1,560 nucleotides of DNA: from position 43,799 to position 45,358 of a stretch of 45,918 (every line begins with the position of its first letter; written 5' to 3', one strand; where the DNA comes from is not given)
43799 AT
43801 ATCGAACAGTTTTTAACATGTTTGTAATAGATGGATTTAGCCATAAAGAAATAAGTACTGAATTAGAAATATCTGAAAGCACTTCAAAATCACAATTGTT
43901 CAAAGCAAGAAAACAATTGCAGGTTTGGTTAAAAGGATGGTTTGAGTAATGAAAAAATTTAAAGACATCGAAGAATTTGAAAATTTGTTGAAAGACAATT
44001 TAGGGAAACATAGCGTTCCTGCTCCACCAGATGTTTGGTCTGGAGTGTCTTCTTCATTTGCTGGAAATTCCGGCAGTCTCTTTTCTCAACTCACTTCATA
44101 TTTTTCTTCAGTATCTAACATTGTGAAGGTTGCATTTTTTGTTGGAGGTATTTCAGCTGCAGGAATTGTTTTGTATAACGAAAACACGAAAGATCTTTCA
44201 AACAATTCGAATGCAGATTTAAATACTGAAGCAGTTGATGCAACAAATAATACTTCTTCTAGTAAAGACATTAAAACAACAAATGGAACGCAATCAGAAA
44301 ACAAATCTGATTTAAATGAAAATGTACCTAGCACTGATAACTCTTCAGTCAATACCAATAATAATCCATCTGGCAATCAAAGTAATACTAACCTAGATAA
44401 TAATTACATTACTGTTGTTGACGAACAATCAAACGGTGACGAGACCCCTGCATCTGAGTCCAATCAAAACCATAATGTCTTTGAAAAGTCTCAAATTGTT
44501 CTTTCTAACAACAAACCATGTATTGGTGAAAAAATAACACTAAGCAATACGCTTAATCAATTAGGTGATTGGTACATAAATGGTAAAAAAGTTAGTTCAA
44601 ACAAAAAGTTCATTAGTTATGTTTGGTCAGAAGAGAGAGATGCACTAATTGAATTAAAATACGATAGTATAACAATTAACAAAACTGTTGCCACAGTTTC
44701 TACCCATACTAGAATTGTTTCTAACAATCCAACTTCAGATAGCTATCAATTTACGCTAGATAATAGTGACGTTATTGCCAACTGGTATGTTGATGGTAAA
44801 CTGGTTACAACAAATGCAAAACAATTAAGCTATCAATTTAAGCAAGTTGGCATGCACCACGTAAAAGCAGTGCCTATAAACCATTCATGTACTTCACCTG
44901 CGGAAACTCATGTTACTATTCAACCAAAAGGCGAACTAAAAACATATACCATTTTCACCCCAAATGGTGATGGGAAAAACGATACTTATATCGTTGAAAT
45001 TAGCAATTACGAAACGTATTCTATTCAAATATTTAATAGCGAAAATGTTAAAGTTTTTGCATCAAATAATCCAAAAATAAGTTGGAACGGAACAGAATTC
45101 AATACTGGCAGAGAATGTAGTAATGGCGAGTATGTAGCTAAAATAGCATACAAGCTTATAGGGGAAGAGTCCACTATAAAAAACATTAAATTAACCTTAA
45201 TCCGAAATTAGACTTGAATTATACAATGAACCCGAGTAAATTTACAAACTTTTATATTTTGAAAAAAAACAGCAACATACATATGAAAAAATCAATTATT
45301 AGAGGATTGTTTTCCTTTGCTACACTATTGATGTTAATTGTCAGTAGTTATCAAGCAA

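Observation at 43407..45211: ECF sigma factor coupled to a membrane-anchored partner that ends in a T9SS type-B sorting domain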

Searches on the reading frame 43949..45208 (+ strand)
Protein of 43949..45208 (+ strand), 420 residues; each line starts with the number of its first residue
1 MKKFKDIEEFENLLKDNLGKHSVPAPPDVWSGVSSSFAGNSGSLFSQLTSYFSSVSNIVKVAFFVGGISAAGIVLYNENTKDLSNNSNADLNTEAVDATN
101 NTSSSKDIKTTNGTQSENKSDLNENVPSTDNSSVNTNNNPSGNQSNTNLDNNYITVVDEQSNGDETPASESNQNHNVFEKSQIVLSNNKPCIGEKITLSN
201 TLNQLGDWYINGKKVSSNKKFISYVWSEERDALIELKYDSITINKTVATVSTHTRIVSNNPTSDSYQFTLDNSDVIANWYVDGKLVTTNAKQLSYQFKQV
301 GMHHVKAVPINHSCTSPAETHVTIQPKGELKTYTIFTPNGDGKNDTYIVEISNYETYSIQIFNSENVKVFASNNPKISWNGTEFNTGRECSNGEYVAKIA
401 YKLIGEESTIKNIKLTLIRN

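Call 3: search_protein_families(library=pfam, proteins=[window:43949-45208:+], max_evalue=1)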
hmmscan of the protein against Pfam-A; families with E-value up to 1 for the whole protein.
window:43949-45208:+ (420 aa): 4 families
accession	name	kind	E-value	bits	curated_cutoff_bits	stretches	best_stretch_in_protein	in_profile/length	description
PF13585.12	CHU_C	-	2.1e-13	50.6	27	1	331-402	2-73/86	CHU_C Type IX secretion signal domain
PF06832.18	BiPBP_C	-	0.00073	19.8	26.8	1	260-308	29-79/90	Penicillin-Binding Protein C-terminus Family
PF16820.11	PKD_3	-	0.0016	18.7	26.3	0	207-221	36-50/68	PKD-like domain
PF22073.2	Cep192_D4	-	0.083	13.5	35.5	1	286-369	4-85/112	Cep192 domain 4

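Call 4: search_protein_families(library=ncbifam, proteins=[window:43949-45208:+], max_evalue=1)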
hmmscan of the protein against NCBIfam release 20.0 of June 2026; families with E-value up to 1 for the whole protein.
window:43949-45208:+ (420 aa): 1 family
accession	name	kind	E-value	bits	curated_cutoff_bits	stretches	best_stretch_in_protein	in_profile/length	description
TIGR04131.1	Bac_Flav_CTERM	domain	3e-08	33.7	35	1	333-402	4-72/85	T9SS type B sorting domain-containing protein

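Call 5: find_homologous_proteins(query=window:43949-45208:+, max_evalue=0.001)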
Query window:43949-45208:+ (420 aa): 85 proteins with E <= 0.001 among 6410 candidates.
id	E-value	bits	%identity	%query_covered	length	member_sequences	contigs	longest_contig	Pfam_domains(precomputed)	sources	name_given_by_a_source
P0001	5.8e-257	870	100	96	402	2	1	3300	PF13585.13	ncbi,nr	ncbi:MAG: gliding motility-associated C-terminal domain-containing protein, partial [Bacteroidia bac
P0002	7.9e-164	564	63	100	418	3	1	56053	PF13585.13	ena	-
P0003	6.5e-100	353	45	100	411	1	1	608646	PF13585.13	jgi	jgi:gliding motility-associated-like protein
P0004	2.5e-93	332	42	100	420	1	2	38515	PF13585.13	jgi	jgi:gliding motility-associated-like protein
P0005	1.7e-92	329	42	100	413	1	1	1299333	PF13585.13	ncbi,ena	-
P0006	3.1e-90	321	43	100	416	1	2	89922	PF13585.13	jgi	jgi:gliding motility-associated-like protein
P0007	4.3e-90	321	41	100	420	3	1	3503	PF13585.13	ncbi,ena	-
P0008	1.2e-89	320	42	100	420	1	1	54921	PF13585.13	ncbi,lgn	-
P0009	7.4e-89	317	41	100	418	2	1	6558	PF13585.13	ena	-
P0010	1.4e-88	316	41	100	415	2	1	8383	PF13585.13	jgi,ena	jgi:gliding motility-associated-like protein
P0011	3.8e-86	308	45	75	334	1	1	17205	PF13585.13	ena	-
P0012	3.9e-84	301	39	100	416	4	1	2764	PF13585.13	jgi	-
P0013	2.0e-83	299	39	100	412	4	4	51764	PF13585.13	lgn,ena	-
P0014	4.4e-80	288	38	100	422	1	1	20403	PF13585.13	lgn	-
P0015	8.6e-80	287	38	100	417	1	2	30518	PF13585.13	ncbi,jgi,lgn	ncbi:MAG: hypothetical protein RLZZ337_991 [Bacteroidota bacterium]|jgi:gliding motility-associated-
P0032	6.0e-69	251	34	100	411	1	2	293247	PF13585.13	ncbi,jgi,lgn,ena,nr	ncbi:gliding motility-associated C-terminal domain-containing protein [Bacteroidia bacterium]|nr:gli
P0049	2.9e-13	68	46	19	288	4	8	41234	PF13585.13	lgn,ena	-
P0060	6.3e-12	64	40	22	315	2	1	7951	PF13585.13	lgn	-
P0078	3.3e-5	42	38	14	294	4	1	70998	PF13585.13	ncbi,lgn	-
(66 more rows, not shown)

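Call 9: find_related_loci(query=A1, collection=genome_contigs, flank=6000)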
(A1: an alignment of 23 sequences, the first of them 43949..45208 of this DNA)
Query A1 (420 aa) in genome_contigs; peptide patterns used: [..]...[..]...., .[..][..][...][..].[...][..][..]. (x = any residue, [..] = any of these).
599 stretches matched a pattern (row limit reached: there are more); 179 encode a relative of the query (tblastn E <= 1e-3); the best 80 are kept; 80 distinct loci.
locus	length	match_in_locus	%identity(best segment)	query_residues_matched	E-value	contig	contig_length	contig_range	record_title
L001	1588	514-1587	59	1-360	3e-148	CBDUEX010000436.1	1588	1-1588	MAG TPA_asm: uncultured Bacteroidia bacterium isolate SRR22808126_concoct_122 genome assembly, contig: ERZ25043457.79676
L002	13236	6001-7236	42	1-419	4e-100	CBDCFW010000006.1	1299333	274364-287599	MAG: Bacteroidia bacterium isolate 7f9a9047-ce31-4f51-b465-151de501cfc3 genome assembly, contig: contig_6, whole genome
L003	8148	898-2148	43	1-419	3e-98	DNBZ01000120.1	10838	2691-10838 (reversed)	MAG TPA_asm: Bacteroidetes bacterium isolate UBA10404 contig_88795, whole genome shotgun sequence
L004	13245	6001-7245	39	1-419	5e-88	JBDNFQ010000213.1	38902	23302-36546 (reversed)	MAG: Bacteroidia bacterium isolate concoct.142.ELB k141_649033, whole genome shotgun sequence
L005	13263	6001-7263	39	1-419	2e-85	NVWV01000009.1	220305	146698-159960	MAG: Bacteroidetes bacterium isolate NORP28 Contig_source1382A_102, whole genome shotgun sequence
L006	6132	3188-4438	38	1-420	9e-83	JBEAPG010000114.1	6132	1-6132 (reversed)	MAG: Bacteroidota bacterium isolate muddycreek_2019_sw_WHONDRS-S19S_0082_A_bin.27 scaffold_0004647, whole genome shotgun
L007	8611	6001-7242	37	1-419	7e-80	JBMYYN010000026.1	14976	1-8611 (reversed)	MAG: Bacteroidia bacterium isolate ME_XS_2208_bin_33 ME_XS_2208_bin_33_26, whole genome shotgun sequence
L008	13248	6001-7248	35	1-419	2e-76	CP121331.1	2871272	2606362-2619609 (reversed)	MAG: Sphingobacteriales bacterium isolate NCC532_bact_6916 chromosome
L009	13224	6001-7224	36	1-419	4e-69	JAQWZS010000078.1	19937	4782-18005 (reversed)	MAG: Bacteroidia bacterium isolate cluster3_bin.89 k119_656151, whole genome shotgun sequence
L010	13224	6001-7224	34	1-419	1e-65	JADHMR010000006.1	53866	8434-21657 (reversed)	MAG: Bacteroidia bacterium isolate BS301-5m-G47 BS301-5m-C673, whole genome shotgun sequence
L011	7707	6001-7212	33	1-419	1e-63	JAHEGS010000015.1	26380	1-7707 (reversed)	MAG: Bacteroidetes bacterium isolate Ww421 NODE_1907_length_26380_cov_5.497925, whole genome shotgun sequence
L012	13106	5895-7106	33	1-419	1e-61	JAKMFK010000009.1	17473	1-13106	MAG: Bacteroidia bacterium isolate MOX_bin70 PPB.contigs.fa_k127_539233, whole genome shotgun sequence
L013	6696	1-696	44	186-419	2e-55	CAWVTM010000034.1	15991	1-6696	MAG TPA_asm: uncultured bacterium isolate ERR3589558_binner12_164 genome assembly, contig: ERZ7463040.3744, whole genome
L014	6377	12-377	52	298-418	2e-32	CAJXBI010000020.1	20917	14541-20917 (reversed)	MAG TPA_asm: uncultured Bacteroidetes bacterium isolate ERR599052_bin.231_MetaBAT_v2.12.1_MAG genome assembly, contig: N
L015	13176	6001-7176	24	7-403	1e-18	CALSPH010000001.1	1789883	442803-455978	MAG: uncultured Bacteroidia bacterium isolate L_MB150 genome assembly, contig: contig_32202_L_MB150, whole genome shotgu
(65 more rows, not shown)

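Call 31: predict_structure(alignment_id=A1)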
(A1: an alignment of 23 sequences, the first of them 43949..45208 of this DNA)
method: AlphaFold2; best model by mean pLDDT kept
length: 420 residues; sequences in the alignment: 23
mean_pLDDT: 67.6   pTM: 0.48
mean pLDDT of the five models: 67.6, 67.0, 65.3, 64.9, 64.5
residues with pLDDT >= 90: 185; 70-90: 59; 50-70: 19; < 50: 157
segments of 3 or more residues with pLDDT < 50: 1-3, 26-176
pLDDT, mean of each block of 10 residues (from residue 1): 58 62 46 37 32 34 31 29 28 27 28 27 29 26 27 28 32 47 90 92 93 95 90 92 90 88 89 94 96 93 95 88 92 88 86 96 96 95 92 96 94 92
secondary structure, 60 per line:
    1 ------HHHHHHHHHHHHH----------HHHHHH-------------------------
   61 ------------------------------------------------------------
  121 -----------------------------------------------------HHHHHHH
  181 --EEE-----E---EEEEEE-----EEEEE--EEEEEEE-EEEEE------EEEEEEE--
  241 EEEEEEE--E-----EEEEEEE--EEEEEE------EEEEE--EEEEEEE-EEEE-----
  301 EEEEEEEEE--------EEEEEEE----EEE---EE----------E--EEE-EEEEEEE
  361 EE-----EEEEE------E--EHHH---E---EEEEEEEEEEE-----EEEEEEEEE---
elements in order: H7-19 H30-35 H174-180 E183-185 E195-200 E206-210 E213-219 E221-225 E232-238 E241-247 E256-262 E265-270 E277-281 E284-290 E292-295 E301-309 E318-324 E329-331 E350-352 E354-362 E368-372 E393-403 E409-417

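Call 34: find_encoding_contigs(protein=P0005, flank=10000, max_places=2)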
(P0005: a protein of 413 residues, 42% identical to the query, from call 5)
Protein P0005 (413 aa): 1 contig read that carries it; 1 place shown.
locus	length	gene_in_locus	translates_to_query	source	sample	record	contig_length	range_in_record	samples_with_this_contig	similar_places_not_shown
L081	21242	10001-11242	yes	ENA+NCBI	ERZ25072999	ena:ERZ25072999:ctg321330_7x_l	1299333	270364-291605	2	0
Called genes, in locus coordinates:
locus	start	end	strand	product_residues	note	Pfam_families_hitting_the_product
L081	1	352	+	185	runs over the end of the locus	PF04264:YceI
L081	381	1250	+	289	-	PF19089:DUF5777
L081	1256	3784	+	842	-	PF18911:PKD_4 (weak), PF13585:CHU_C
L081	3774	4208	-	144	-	PF00293:NUDIX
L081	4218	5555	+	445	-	PF01979:Amidohydro_1, PF12890:DHOase (weak), PF07969:Amidohydro_3 (weak)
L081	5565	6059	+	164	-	PF03544:TonB_C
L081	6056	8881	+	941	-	PF25852:DUF6242_C (faint), PF02012:BNR (faint), PF15902:Sortilin-Vps10 (weak), PF14870:PSII_BNR (faint)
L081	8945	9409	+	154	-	-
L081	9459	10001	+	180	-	PF07638:Sigma70_ECF (faint), PF04542:Sigma70_r2, PF08281:Sigma70_r4_2, PF04545:Sigma70_r4 (weak)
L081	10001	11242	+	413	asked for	PF13585:CHU_C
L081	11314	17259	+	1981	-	PF00801:PKD (weak), PF18911:PKD_4, PF00801:PKD, PF18911:PKD_4, PF13585:CHU_C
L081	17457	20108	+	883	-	PF00809:Pterin_bind, PF02607:B12-binding_2, PF02310:B12-binding, PF02965:Met_synt_B12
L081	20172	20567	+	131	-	PF10807:DUF2541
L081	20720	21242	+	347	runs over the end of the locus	PF13439:Glyco_transf_4, PF13477:Glyco_trans_4_2, PF13579:Glyco_trans_4_4, PF20706:GT4-conflict, PF00534:Glycos_transf_1, PF13692:Glyco_trans_1_4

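Call 35: find_encoding_contigs(protein=P0032, flank=10000, max_places=2)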
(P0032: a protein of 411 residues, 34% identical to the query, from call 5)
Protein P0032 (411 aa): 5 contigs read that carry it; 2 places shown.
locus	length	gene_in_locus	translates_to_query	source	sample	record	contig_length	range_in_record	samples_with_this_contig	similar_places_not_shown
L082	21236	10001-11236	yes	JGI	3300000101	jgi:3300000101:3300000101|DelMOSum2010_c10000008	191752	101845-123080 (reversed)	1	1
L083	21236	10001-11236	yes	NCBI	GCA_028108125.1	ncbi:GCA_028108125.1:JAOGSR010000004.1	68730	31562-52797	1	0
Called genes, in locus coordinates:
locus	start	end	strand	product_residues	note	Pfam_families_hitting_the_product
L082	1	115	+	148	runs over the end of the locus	PF12869:tRNA_anti-like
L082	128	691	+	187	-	PF04264:YceI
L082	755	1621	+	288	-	PF19089:DUF5777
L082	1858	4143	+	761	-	PF18911:PKD_4 (faint), PF13585:CHU_C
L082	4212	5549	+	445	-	PF01979:Amidohydro_1, PF12890:DHOase (weak), PF07969:Amidohydro_3 (weak)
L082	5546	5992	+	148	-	PF03544:TonB_C (faint)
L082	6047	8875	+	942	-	PF02012:BNR (faint), PF15902:Sortilin-Vps10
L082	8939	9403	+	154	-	-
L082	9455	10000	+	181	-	PF04542:Sigma70_r2, PF08281:Sigma70_r4_2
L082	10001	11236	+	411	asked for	PF13585:CHU_C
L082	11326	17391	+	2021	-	PF18911:PKD_4 (weak), PF00801:PKD (weak), PF18911:PKD_4, PF13585:CHU_C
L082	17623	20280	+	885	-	PF00809:Pterin_bind, PF02607:B12-binding_2, PF02310:B12-binding, PF02965:Met_synt_B12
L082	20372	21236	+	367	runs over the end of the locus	PF13439:Glyco_transf_4, PF13477:Glyco_trans_4_2, PF13579:Glyco_trans_4_4, PF00534:Glycos_transf_1, PF13692:Glyco_trans_1_4, PF20706:GT4-conflict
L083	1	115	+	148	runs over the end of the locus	PF12869:tRNA_anti-like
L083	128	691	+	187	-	PF04264:YceI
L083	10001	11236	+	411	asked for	PF13585:CHU_C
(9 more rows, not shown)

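Call 37: fold_search(model_id=the predicted structure, library=pdb)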
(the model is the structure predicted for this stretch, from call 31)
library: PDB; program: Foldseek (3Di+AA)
matches with E <= 10: 1368; with E <= 0.001: 166
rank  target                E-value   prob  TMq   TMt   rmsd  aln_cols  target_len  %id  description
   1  5i99                  1.7e-07  1.00  0.25  0.26  10.9       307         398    8  Crystal structure of mouse CNTN3 Ig5-Fn2 domains (released 2016-08-31)
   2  9fly_A                1.9e-07  1.00  0.26  0.14   9.9       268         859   18  CryoEM structure of the base (4151-5009) in the grappling hook protein A (GhpA) in the bacterium Aureispira sp. CCB-QB (released 2024-10-16)
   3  2yn5_B                2.0e-07  1.00  0.22  0.29  11.5       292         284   13  Structural insight into the giant calcium-binding adhesin SiiE: implications for the adhesion of Salmonella enterica t (released 2013-04-03)
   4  2yn5_A                2.7e-07  1.00  0.22  0.29  11.8       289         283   13  Structural insight into the giant calcium-binding adhesin SiiE: implications for the adhesion of Salmonella enterica t (released 2013-04-03)
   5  2jll                  1.1e-06  1.00  0.19  0.20  13.5       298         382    9  Crystal structure of NCAM2 IgIV-FN3II (released 2009-11-17)
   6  3rjd_A                1.2e-06  1.00  0.17  0.25  19.7       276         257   10  Crystal structure of Fc RI and its implication to high affinity immunoglobulin G binding (released 2011-09-21)
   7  2oz4_A                2.9e-06  1.00  0.23  0.31  11.5       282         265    9  Structural Plasticity in IgSF Domain 4 of ICAM-1 Mediates Cell Surface Dimerization (released 2007-10-16)
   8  5k6z_A                3.1e-06  1.00  0.17  0.19  23.7       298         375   11  Sidekick chimera containing sidekick-2 immunoglobulin domains 1-2 and sidekick-1 immunoglobulin domains 3-4 (released 2016-09-28)
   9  6e57_C                5.2e-06  1.00  0.15  0.16  20.6       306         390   14  Bacteroides ovatus mixed-linkage glucan utilization locus (MLGUL) SGBP-B in complex with mixed-linkage heptasaccharide (released 2019-05-29)
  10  4pbx                  5.5e-06  1.00  0.20  0.16  12.1       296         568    8  Crystal structure of the six N-terminal domains of human receptor protein tyrosine phosphatase sigma (released 2014-11-12)
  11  5n47_F                5.7e-06  1.00  0.20  0.25  11.4       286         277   14  Structure of Anticalin N7E in complex with the three-domain fragment Fn7B8 of human oncofetal fibronectin (released 2018-02-14)
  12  6q9m_B                8.2e-06  1.00  0.18  0.25  17.8       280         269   10  Central Fibronectin-III array of RIM-binding protein (released 2020-01-15)
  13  6e57_D                1.2e-05  1.00  0.16  0.17  17.1       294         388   13  Bacteroides ovatus mixed-linkage glucan utilization locus (MLGUL) SGBP-B in complex with mixed-linkage heptasaccharide (released 2019-05-29)
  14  8v2b_B                1.5e-05  1.00  0.17  0.14  14.6       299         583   10  Cryo-EM structure of mouse type II OSM receptor complex: model for full extracellular assembly (released 2024-11-20)
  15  3dmk_A                1.7e-05  1.00  0.21  0.13  21.1       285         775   10  Crystal structure of Down Syndrome Cell Adhesion Molecule (DSCAM) isoform 1.30.30, N-terminal eight Ig domains (released 2008-10-07)
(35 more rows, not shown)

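Call 39: find_encoding_contigs(protein=P0049, flank=6000, max_places=2)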
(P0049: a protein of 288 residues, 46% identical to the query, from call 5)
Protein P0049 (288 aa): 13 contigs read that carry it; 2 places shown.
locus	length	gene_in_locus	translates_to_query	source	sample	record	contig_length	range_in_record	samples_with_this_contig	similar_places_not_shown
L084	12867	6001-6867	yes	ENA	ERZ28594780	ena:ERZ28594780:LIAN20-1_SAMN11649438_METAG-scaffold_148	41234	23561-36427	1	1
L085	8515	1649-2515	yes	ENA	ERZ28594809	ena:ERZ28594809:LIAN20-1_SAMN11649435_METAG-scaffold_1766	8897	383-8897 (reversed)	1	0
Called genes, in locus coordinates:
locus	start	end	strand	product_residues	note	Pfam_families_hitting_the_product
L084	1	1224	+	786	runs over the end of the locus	PF03477:ATP-cone, PF00317:Ribonuc_red_lgN, PF02867:Ribonuc_red_lgC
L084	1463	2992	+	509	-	PF02142:MGS, PF01808:AICARFT_IMPCHas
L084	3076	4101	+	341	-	PF00022:Actin (faint), PF06723:MreB_Mbl, PF00012:HSP70, PF23717:DUF7159 (faint), PF14450:FtsA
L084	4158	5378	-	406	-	PF00578:AhpC-TSA, PF08534:Redoxin, PF13098:Thioredoxin_2 (weak), PF13905:Thioredoxin_8 (weak)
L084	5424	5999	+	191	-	PF04542:Sigma70_r2, PF07638:Sigma70_ECF (weak), PF08281:Sigma70_r4_2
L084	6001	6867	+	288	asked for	PF13585:CHU_C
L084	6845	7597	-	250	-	PF07695:7TMR-DISM_7TM (faint), PF22285:DUF6962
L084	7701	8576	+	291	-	PF00781:DAGK_cat, PF19279:YegS_C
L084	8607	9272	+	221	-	PF01128:IspD, PF12804:NTP_transf_3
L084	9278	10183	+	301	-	PF02016:Peptidase_S66, PF17676:Peptidase_S66C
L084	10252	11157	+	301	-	-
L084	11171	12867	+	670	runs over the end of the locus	PF00890:FAD_binding_2, PF02910:Succ_DH_flav_C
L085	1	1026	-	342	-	?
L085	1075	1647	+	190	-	PF04542:Sigma70_r2, PF07638:Sigma70_ECF (weak), PF08281:Sigma70_r4_2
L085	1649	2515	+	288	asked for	PF13585:CHU_C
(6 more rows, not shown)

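Call 40: find_encoding_contigs(protein=P0078, flank=6000, max_places=2)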
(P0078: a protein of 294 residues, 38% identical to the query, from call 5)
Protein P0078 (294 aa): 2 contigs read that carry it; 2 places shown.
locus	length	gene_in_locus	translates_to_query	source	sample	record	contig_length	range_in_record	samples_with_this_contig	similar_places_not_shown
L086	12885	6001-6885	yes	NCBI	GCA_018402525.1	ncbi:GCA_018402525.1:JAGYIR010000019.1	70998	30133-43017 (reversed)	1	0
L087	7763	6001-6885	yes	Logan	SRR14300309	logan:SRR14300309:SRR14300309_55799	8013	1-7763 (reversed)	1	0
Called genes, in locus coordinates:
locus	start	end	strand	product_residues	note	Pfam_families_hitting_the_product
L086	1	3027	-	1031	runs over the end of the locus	PF08448:PAS_4 (faint), PF00989:PAS (weak), PF13188:PAS_8 (weak), PF13426:PAS_9 (weak), PF07536:HWE_HK (faint), PF07568:HisKA_2, PF02518:HATPase_c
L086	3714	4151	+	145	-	PF02502:LacAB_rpiB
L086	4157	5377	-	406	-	PF00578:AhpC-TSA, PF08534:Redoxin, PF13905:Thioredoxin_8 (weak)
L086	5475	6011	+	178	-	PF07638:Sigma70_ECF, PF04542:Sigma70_r2, PF08281:Sigma70_r4_2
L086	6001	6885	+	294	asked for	PF13585:CHU_C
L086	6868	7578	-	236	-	PF22285:DUF6962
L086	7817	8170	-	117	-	PF02152:FolB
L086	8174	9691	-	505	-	PF00749:tRNA-synt_1c, PF19269:Anticodon_2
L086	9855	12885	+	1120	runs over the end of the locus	-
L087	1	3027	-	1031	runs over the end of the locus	PF08448:PAS_4 (faint), PF00989:PAS (weak), PF13188:PAS_8 (weak), PF13426:PAS_9 (weak), PF07536:HWE_HK (faint), PF07568:HisKA_2, PF02518:HATPase_c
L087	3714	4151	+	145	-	PF02502:LacAB_rpiB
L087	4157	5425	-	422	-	PF00578:AhpC-TSA, PF08534:Redoxin, PF13905:Thioredoxin_8 (weak)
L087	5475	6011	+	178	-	PF07638:Sigma70_ECF, PF04542:Sigma70_r2, PF08281:Sigma70_r4_2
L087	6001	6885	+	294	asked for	PF13585:CHU_C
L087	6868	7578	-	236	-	PF22285:DUF6962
